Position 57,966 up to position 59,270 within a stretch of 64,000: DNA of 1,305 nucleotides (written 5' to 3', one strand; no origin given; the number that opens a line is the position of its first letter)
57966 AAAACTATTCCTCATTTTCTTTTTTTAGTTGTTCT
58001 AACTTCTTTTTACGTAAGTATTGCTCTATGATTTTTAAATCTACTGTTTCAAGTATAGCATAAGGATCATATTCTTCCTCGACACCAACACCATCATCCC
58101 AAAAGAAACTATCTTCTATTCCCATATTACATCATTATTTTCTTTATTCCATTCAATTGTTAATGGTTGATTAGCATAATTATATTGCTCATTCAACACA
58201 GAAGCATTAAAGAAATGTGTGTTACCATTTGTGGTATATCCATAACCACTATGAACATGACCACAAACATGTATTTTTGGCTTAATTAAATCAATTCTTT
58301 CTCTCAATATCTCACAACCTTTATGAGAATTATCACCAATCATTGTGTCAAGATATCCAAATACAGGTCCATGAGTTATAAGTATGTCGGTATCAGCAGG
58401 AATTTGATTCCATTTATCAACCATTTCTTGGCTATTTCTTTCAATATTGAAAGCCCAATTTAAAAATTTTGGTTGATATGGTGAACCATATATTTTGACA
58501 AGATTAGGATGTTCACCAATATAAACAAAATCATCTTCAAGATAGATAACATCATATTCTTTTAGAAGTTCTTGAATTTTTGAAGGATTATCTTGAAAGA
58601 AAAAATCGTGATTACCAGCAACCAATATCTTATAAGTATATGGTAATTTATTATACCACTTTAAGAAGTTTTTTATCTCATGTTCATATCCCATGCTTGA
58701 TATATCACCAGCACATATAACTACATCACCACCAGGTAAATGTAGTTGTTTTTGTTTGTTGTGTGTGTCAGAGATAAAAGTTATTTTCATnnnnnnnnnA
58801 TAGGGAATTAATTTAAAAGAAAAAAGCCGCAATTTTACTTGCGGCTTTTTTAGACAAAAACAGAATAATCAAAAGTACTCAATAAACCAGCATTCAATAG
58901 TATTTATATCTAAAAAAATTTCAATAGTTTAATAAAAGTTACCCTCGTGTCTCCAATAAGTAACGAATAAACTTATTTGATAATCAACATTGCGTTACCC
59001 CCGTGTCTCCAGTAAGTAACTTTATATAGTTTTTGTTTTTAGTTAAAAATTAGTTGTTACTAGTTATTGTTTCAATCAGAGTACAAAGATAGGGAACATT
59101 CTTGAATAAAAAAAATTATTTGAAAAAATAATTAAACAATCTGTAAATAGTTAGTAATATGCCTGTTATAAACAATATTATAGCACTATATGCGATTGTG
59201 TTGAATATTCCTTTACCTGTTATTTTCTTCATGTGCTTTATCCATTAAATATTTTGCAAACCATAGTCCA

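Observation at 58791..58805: Recurrent promoter element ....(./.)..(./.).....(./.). 2-25 nt upstream of start codons: Bacteroidetes-type -7 box and near-leaderless mRNAs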

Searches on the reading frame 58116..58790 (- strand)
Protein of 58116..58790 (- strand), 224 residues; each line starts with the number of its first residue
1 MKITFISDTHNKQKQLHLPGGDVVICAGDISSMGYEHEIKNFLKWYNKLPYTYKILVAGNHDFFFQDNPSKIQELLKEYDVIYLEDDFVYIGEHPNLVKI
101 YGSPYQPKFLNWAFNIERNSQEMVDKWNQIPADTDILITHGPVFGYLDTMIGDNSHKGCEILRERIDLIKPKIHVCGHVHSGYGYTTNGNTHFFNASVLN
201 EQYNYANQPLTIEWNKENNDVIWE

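Call 51: search_protein_families(library=pfam, max_evalue=0.01, proteins=[window:58116-58790:-])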
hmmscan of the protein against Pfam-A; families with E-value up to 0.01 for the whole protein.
window:58116-58790:- (224 aa): 2 families
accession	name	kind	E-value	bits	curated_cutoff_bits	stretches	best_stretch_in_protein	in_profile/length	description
PF00149.33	Metallophos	-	2.6e-14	54.5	21.5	1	1-181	1-190/191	Calcineurin-like phosphoesterase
PF12850.12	Metallophos_2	-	7.7e-09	36.2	27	1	1-196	1-132/154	Calcineurin-like phosphoesterase superfamily domain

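Call 52: search_protein_families(library=phrogs, max_evalue=0.001, proteins=[window:58116-58790:-])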
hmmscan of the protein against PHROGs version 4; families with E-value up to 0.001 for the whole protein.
window:58116-58790:- (224 aa): 2 families
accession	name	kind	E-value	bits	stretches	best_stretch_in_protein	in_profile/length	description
phrog_1649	-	other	9e-20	71.5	1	1-219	36-290/308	metallo-phosphoesterase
phrog_547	-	other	1.3e-09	38.5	1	21-82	73-128/245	phosphoesterase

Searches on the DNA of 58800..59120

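Call 84: search_rna_families(source=window, start=58800, end=59120, threshold=evalue, max_evalue=1)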
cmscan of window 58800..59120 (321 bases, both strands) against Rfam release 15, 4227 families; matches with E-value up to 1: 9.
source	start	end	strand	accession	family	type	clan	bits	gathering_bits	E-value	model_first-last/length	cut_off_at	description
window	58800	58851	+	RF02057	STnc40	Gene; sRNA;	-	26.3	45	0.013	20-70/70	5'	Salmonella enterica sRNA STnc40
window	58820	58906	-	RF02057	STnc40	Gene; sRNA;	-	22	45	0.14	1-70/70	no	Salmonella enterica sRNA STnc40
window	58817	58938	-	RF02356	BjrC1505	Gene; sRNA;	-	20.6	50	0.079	1-140/140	no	Alphaproteobacterial sRNA BjrC1505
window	58877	58948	-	RF00268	snoZ7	Gene; snRNA; snoRNA; CD-box;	CL00057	20.6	43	0.26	1-78/78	no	Small nucleolar RNA snoZ7/snoR77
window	58834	58883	-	RF04332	Plastid-rpoB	Cis-reg;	-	20.2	45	0.23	1-49/49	no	Plastid-rpoB 5UTR RNA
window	58816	58911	-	RF02432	SpF25_sRNA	Gene; sRNA;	-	20.1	48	0.55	1-102/102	no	Streptococcus sRNA SpF25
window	58820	58851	-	RF00506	Thr_leader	Cis-reg; leader;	-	19.7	55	0.18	82-114/118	no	Threonine operon leader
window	58813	58851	-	RF00489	ctRNA_p42d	Gene; antisense;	-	17.5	50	0.35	1-46/46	no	ctRNA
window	58804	58851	+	RF01394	isrK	Gene; sRNA;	-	14.5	50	0.72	1-77/77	no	isrK Hfq binding RNA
